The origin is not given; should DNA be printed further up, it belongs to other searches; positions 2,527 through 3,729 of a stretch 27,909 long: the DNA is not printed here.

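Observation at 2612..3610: Self-contained trypsin-fold serine protease inserted between the lysis cassette and the packaging genes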

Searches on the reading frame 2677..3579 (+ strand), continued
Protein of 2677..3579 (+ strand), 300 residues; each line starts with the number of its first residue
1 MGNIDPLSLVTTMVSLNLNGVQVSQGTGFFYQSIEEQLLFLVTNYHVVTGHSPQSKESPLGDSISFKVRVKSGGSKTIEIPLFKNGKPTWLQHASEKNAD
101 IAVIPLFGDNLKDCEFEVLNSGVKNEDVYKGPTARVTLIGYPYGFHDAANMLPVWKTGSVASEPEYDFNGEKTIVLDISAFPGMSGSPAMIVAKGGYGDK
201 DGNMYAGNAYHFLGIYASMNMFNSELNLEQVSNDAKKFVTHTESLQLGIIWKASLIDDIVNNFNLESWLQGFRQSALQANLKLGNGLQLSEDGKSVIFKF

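Call 26: predict_structure(alignment_id=A1)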
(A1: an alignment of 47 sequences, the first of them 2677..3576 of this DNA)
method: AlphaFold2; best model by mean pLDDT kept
length: 300 residues; sequences in the alignment: 47
mean_pLDDT: 87.3   pTM: 0.86
mean pLDDT of the five models: 87.3, 83.7, 83.3, 82.0, 81.4
residues with pLDDT >= 90: 184; 70-90: 78; 50-70: 35; < 50: 3
segments of 3 or more residues with pLDDT < 50: 298-300
pLDDT, mean of each block of 10 residues (from residue 1): 83 97 97 88 98 95 95 91 95 96 91 88 86 95 92 95 93 95 95 91 91 92 73 66 85 97 91 66 55 51
secondary structure, 60 per line:
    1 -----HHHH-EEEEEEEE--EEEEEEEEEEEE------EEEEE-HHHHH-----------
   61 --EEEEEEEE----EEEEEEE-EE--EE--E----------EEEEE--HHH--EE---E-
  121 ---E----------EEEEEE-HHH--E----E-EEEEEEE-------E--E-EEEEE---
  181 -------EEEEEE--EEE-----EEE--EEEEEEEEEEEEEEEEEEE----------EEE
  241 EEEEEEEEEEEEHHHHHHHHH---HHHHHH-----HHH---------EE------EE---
elements in order: H6-9 E11-18 E21-32 E39-43 H45-49 E63-70 E75-81 E102-106 E135-140 E154-160 E173-177 E188-193 E196-198 E204-206 E209-227 E238-252 H253-261 H265-270

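Call 27: find_encoding_contigs(protein=P0006, flank=8000, max_places=5)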
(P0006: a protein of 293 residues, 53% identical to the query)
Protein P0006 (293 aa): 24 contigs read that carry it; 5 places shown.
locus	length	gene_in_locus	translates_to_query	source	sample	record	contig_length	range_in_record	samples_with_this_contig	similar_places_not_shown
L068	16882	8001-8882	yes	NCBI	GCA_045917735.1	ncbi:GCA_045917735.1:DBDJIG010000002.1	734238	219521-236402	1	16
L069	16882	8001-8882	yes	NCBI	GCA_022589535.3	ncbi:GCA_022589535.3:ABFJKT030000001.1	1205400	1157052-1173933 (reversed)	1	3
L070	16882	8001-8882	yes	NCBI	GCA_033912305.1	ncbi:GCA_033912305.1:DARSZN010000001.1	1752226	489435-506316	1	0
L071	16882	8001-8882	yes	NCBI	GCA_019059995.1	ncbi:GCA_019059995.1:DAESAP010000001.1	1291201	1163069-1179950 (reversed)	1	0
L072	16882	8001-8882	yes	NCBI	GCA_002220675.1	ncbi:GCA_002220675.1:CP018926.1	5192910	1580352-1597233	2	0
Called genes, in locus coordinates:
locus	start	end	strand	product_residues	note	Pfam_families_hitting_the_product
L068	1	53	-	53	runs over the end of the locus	-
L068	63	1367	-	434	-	-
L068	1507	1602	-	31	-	PF28021:YoaK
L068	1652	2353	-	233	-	PF00717:Peptidase_S24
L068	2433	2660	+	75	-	PF13384:HTH_23 (weak), PF12728:HTH_17 (weak)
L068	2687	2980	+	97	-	PF05269:Phage_CII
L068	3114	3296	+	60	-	PF13973:DUF4222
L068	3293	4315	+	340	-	PF13730:HTH_36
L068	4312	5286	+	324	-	PF06147:DUF968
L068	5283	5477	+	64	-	-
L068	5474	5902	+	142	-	PF06530:Phage_antitermQ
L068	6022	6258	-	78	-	-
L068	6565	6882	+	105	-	PF16083:Phage_holin_3_3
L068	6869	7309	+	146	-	PF00959:Phage_lysozyme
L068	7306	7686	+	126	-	PF10828:DUF2570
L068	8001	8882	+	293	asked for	PF13365:Trypsin_2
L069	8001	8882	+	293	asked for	PF13365:Trypsin_2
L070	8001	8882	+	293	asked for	PF13365:Trypsin_2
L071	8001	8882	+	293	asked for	PF13365:Trypsin_2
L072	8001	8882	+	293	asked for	PF13365:Trypsin_2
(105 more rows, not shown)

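Call 28: find_encoding_contigs(protein=P0015, flank=8000, max_places=4)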
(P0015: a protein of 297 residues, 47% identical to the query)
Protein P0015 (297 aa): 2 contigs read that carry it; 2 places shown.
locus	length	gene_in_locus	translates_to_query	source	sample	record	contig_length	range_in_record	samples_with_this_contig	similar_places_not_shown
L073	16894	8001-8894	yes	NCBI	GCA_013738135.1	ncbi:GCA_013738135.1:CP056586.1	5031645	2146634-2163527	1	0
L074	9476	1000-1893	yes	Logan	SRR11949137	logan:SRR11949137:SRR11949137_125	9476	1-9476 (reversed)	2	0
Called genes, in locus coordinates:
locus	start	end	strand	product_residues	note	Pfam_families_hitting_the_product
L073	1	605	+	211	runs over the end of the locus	PF26207:Phage_phiTE_015 (weak)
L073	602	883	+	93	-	-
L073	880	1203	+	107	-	PF13935:Ead_Ea22 (weak)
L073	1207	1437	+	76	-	-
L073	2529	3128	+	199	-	PF07105:DUF1367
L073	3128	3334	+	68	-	-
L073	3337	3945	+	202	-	PF05766:NinG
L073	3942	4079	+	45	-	PF26818:Phage_YlcG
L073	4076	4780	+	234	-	PF06323:Phage_antiter_Q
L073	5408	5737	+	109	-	-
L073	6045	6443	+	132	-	PF16931:Phage_holin_8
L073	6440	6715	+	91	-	PF05449:Phage_holin_3_7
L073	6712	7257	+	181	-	PF05838:Glyco_hydro_108, PF09374:PG_binding_3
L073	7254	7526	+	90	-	-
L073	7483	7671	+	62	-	-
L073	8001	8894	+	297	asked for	PF13365:Trypsin_2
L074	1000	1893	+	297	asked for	PF13365:Trypsin_2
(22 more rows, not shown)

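Call 31: fold_search(model_id=the predicted structure, library=pdb)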
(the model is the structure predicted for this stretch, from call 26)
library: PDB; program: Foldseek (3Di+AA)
matches with E <= 10: 900; with E <= 0.001: 141
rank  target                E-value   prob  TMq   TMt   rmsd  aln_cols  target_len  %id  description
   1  6tya                  7.7e-08  1.00  0.45  0.60   7.8       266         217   14  Structure of N-terminus locked Esp with one pro-peptide residue - V67C, D255C (released 2019-08-28)
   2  6yv5                  1.3e-07  1.00  0.39  0.54   9.4       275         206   18  Crystal Structure of Serine protease SplB N3Q/S154R from Staphylococcus aureus (released 2021-05-12)
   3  3lgv_A                1.7e-07  1.00  0.45  0.63   7.0       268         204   16  H198P mutant of the DegS-deltaPDZ protease (released 2010-08-25)
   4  2vid_A                1.7e-07  1.00  0.39  0.55   9.3       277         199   17  Serine protease SplB from Staphylococcus aureus at 1.8A resolution (released 2008-05-13)
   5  2qf0_A                2.1e-07  1.00  0.43  0.62   6.7       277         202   16  Structure of the delta PDZ truncation of the DegS protease (released 2007-12-11)
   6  1qy6                  2.6e-07  1.00  0.44  0.58   7.2       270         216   12  Structue of V8 Protease from Staphylococcus aureus (released 2004-02-17)
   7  2vid_B                2.9e-07  1.00  0.37  0.51   9.2       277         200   18  Serine protease SplB from Staphylococcus aureus at 1.8A resolution (released 2008-05-13)
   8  3qo6_A                3.0e-07  1.00  0.43  0.40   7.2       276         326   15  Crystal structure analysis of the plant protease Deg1 (released 2011-05-04)
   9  3lgv_E                3.5e-07  1.00  0.42  0.62   8.0       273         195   13  H198P mutant of the DegS-deltaPDZ protease (released 2010-08-25)
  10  8kic_A                3.5e-07  1.00  0.44  0.44   7.3       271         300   14  Bacterial serine protease (released 2024-09-04)
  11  4rqz_B                3.7e-07  1.00  0.46  0.50   6.3       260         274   16  re-refinement of 1soz, Crystal Structure of DegS protease in complex with an activating peptide (released 2015-03-11)
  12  6pym                  3.7e-07  1.00  0.44  0.59   7.8       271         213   14  Structure of active-site serine mutant of ESP, serine protease from Staphylococcus epidermidis (released 2019-08-14)
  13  6yv6                  4.6e-07  1.00  0.38  0.54   9.1       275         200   17  Crystal Structure of Serine protease SplB N2K/N3Q/S154R from Staphylococcus aureus (released 2021-05-12)
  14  5ilb_B                5.1e-07  1.00  0.43  0.29  16.4       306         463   14  Crystal structure of protease domain of Deg2 linked with the PDZ domain of Deg9 (released 2017-03-08)
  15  2w7s_A                5.1e-07  1.00  0.38  0.54  10.0       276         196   16  SplA serine protease of Staphylococcus aureus (1.8A) (released 2010-03-31)
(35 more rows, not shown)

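Call 32: find_encoding_contigs(protein=P0023, flank=6000, max_places=3)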
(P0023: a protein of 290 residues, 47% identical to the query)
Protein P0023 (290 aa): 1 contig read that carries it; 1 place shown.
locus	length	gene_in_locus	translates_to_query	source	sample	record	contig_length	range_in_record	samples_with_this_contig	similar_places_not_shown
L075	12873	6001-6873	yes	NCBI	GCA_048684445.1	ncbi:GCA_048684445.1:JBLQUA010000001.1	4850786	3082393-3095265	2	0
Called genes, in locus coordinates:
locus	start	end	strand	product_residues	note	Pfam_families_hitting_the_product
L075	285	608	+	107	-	-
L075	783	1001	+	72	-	-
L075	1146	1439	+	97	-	PF06147:DUF968 (weak), PF16786:RecA_dep_nuc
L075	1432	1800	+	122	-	PF05866:RusA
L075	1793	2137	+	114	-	PF06530:Phage_antitermQ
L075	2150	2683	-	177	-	-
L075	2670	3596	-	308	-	-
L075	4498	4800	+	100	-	-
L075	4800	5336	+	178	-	PF00959:Phage_lysozyme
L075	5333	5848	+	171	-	-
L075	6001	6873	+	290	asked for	PF13365:Trypsin_2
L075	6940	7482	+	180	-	PF01973:MptE-like (faint)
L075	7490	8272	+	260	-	PF21882:Gp53-like_C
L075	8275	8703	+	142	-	PF02413:Caudo_TAP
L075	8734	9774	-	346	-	PF01757:Acyl_transf_3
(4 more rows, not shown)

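Call 33: find_encoding_contigs(protein=P0013, flank=6000, max_places=3)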
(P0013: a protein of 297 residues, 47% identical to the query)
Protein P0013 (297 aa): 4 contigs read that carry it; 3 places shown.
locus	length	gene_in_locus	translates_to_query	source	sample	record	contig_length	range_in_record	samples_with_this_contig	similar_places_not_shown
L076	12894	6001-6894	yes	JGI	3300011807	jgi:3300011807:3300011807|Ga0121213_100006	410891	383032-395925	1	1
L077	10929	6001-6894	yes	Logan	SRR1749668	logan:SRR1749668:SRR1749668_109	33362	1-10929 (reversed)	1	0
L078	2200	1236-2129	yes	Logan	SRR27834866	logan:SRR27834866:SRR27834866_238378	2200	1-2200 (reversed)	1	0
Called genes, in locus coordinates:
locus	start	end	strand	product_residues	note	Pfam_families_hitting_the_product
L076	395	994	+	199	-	PF07105:DUF1367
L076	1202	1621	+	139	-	-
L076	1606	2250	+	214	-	PF05766:NinG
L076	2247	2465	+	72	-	-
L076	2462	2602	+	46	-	PF26818:Phage_YlcG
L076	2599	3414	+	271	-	PF27659:CHP02642 (faint), PF03589:Antiterm, PF00684:DnaJ_CXXCXGXG (faint), PF03589:Antiterm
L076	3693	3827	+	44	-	-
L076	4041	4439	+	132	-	PF16931:Phage_holin_8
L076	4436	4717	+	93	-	PF05449:Phage_holin_3_7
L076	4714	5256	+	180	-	PF05838:Glyco_hydro_108, PF09374:PG_binding_3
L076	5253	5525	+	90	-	-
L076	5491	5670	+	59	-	-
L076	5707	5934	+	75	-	-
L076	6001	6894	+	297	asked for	PF13365:Trypsin_2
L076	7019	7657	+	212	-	PF18894:PhageMetallopep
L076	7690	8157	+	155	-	PF10045:DUF2280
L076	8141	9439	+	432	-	PF04466:Terminase_3, PF17288:Terminase_3C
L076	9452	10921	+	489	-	PF06381:Phage_portal_3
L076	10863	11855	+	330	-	PF04233:Phage_Mu_F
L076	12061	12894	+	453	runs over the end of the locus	-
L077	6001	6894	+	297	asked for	PF13365:Trypsin_2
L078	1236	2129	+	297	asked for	PF13365:Trypsin_2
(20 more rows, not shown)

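Call 37: search_protein_families(library=padloc, alignment_id=A2, max_evalue=0.00001)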
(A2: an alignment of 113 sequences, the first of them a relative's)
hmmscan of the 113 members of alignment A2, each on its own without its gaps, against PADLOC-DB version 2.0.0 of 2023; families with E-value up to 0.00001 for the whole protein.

A. member 1, L004:629-1966:+ (446 aa): 0 families

B. families by the number of members that match (of 113 scanned): 114 families (the first 25 are shown)
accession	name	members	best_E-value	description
PDLC02979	AriA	2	3.4e-14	-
PDLC02980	AriA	2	2.4e-10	-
PDLC03323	MTase_II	1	2.4e-91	Type II methyltransferase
PDLC04138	mad6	1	6.6e-56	mads_6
PDLC04042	PD-T4-6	1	8.7e-53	-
PDLC04053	PD-T4-6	1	8.6e-46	-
PDLC04043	PD-T4-6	1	4.2e-45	-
PDLC04041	PD-T4-6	1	2.8e-42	-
PDLC04047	PD-T4-6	1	6.4e-41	-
PDLC04054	PD-T4-6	1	1.1e-39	-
PDLC04061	PD-T4-6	1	2.3e-38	-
PDLC04039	PD-T4-6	1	8.4e-36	-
PDLC04057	PD-T4-6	1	2.5e-34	-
PDLC01088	C3a189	1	4.5e-34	kinase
PDLC04060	PD-T4-6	1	5.8e-34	-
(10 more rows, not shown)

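Call 38: search_protein_families(library=pfam, alignment_id=A2, max_evalue=0.00001)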
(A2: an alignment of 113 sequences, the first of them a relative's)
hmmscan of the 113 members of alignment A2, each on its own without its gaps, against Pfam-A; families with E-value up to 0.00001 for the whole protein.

A. member 1, L004:629-1966:+ (446 aa): 2 families
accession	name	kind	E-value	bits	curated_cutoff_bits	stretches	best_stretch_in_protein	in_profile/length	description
PF20434.5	BD-FAE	-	1.7e-07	31.4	26.8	0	128-217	11-111/215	BD-FAE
PF00326.27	Peptidase_S9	-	4e-07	30.2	22.6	0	172-227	42-96/213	Prolyl oligopeptidase family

B. families by the number of members that match (of 113 scanned): 138 families (the first 25 are shown)
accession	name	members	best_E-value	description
PF18962.6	Por_Secre_tail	4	2e-13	Secretion system C-terminal sorting domain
PF00589.27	Phage_integrase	3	1.5e-46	Phage integrase family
PF01527.26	HTH_Tnp_1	2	2.4e-15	Transposase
PF12697.13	Abhydrolase_6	2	3.9e-14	Alpha/beta hydrolase family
PF03144.31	GTP_EFTU_D2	2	2e-13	Elongation factor Tu domain 2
PF14279.12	HNH_5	2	6e-13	HNH endonuclease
PF01844.29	HNH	2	1e-12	HNH endonuclease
PF13304.12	AAA_21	2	5.1e-08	AAA domain, putative AbiEii toxin, Type IV TA system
PF00330.25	Aconitase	1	2.8e-134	Aconitase family (aconitate hydratase)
PF01041.23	DegT_DnrJ_EryC1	1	4.1e-117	DegT/DnrJ/EryC1/StrS aminotransferase family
PF06050.19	HGD-D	1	3.4e-78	2-hydroxyglutaryl-CoA dehydratase, D-component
PF00291.31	PALP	1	1.3e-73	Pyridoxal-phosphate dependent enzyme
PF00370.27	FGGY_N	1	7.5e-73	FGGY family of carbohydrate kinases, N-terminal domain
PF00474.23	SSF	1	8.2e-73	Sodium:solute symporter family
PF01869.26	BcrAD_BadFG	1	5e-69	BadF/BadG/BcrA/BcrD ATPase family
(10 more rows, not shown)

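Call 52: search_protein_families(library=pfam, proteins=[L041:2219-3709:-, L041:3492-6641:-, L041:6644-8026:-, L041:8755-9327:+, L041:9288-10748:+, L041:10797-11522:+, L041:11710-12774:+, L041:12870-14924:-, L041:14946-16436:+], max_evalue=0.0001)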
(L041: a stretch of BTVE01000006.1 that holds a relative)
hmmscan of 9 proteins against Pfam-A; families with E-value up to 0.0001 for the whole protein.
L041:2219-3709:- (496 aa): 1 family
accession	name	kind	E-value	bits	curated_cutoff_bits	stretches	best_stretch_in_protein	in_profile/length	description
PF02321.23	OEP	-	8.2e-43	146.8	22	2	101-283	1-182/187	Outer membrane efflux protein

L041:3492-6641:- (1049 aa): 3 families
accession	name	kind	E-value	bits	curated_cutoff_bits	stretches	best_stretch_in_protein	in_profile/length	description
PF00873.25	ACR_tran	-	0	1153.2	28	1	1-1023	1-1021/1021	AcrB/AcrD/AcrF family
PF03176.21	MMPL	-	1.7e-15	57.3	20.5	1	339-497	143-302/333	MMPL family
PF02355.23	SecD_SecF_C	-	3.3e-07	30.4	20.5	1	336-495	28-184/189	Protein export membrane protein SecD/SecF, C-terminal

L041:6644-8026:- (460 aa): 4 families
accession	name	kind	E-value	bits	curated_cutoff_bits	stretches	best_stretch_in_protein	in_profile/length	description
PF16576.10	HlyD_D23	-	8e-16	58.4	30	1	144-362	9-212/214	Barrel-sandwich domain of CusB or HlyD membrane-fusion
PF13533.13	Biotin_lipoyl_2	-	2.6e-14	53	29.8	2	154-184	2-32/32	Biotin-lipoyl like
PF13437.12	HlyD_3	-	1.3e-12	48.8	22.2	1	262-348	1-90/106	HlyD family secretion protein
PF00364.28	Biotin_lipoyl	-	4.5e-07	30.1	22.1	0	262-291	44-73/73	Biotin-requiring enzyme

L041:8755-9327:+ (191 aa): 3 families
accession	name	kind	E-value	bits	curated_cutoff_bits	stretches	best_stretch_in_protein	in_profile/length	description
PF07638.17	Sigma70_ECF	-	5.6e-47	160.5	21.1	1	22-182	20-181/185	ECF sigma factor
PF08281.18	Sigma70_r4_2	-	7.6e-11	41.9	25.7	1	134-171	8-45/54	Sigma-70, region 4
PF04545.22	Sigma70_r4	-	3e-10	39.9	24.1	1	134-171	2-39/50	Sigma-70, region 4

L041:9288-10748:+ (487 aa): 3 families
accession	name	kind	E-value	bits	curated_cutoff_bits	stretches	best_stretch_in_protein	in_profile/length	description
PF00069.31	Pkinase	-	8.7e-39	133.9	31.7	1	89-285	1-200/263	Protein kinase domain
PF07714.23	PK_Tyr_Ser-Thr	-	7.2e-25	88.2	23.1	1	92-283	4-206/258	Protein tyrosine and serine/threonine kinase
PF01636.29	APH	-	2.6e-06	27.8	23.2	1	118-237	85-201/239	Phosphotransferase enzyme family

L041:10797-11522:+ (242 aa): 1 family
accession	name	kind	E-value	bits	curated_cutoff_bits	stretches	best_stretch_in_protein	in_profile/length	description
PF01066.26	CDP-OH_P_transf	-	1.2e-05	26.2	22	1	41-190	5-138/152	CDP-alcohol phosphatidyltransferase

L041:11710-12774:+ (355 aa): 0 families

L041:12870-14924:- (684 aa): 8 families
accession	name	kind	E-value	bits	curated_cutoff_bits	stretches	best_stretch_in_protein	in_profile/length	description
PF08447.18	PAS_3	-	8.7e-32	109.7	25.6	2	208-291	2-88/89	PAS fold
PF02518.31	HATPase_c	-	3.1e-22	79.6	26.4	1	427-544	2-110/111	Histidine kinase-, DNA gyrase B-, and HSP90-like ATPase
PF08448.16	PAS_4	-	5.1e-20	72.2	23.1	2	66-173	2-109/110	PAS fold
PF00072.30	Response_reg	-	3.5e-19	69.4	30.2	1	567-679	1-111/111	Response regulator receiver domain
PF00989.32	PAS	-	5.7e-19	68.6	22.6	2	60-166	2-110/113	PAS fold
PF13188.13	PAS_8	-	4.7e-16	58.5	21.8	2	61-119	3-60/65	PAS domain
PF13426.13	PAS_9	-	1e-11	45.5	27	1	198-296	4-102/103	PAS domain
PF00512.31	HisKA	-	4.9e-08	33.4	26.9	1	314-382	2-63/66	His Kinase A (phospho-acceptor) domain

L041:14946-16436:+ (497 aa): 2 families
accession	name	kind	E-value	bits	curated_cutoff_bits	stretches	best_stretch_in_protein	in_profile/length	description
PF01520.23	Amidase_3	-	1.2e-40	139.9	27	1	270-482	1-172/174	N-acetylmuramoyl-L-alanine amidase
PF07833.16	Cu_amine_oxidN1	-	1.5e-05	25.4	24.2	1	57-127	21-91/108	Copper amine oxidase N-terminal domain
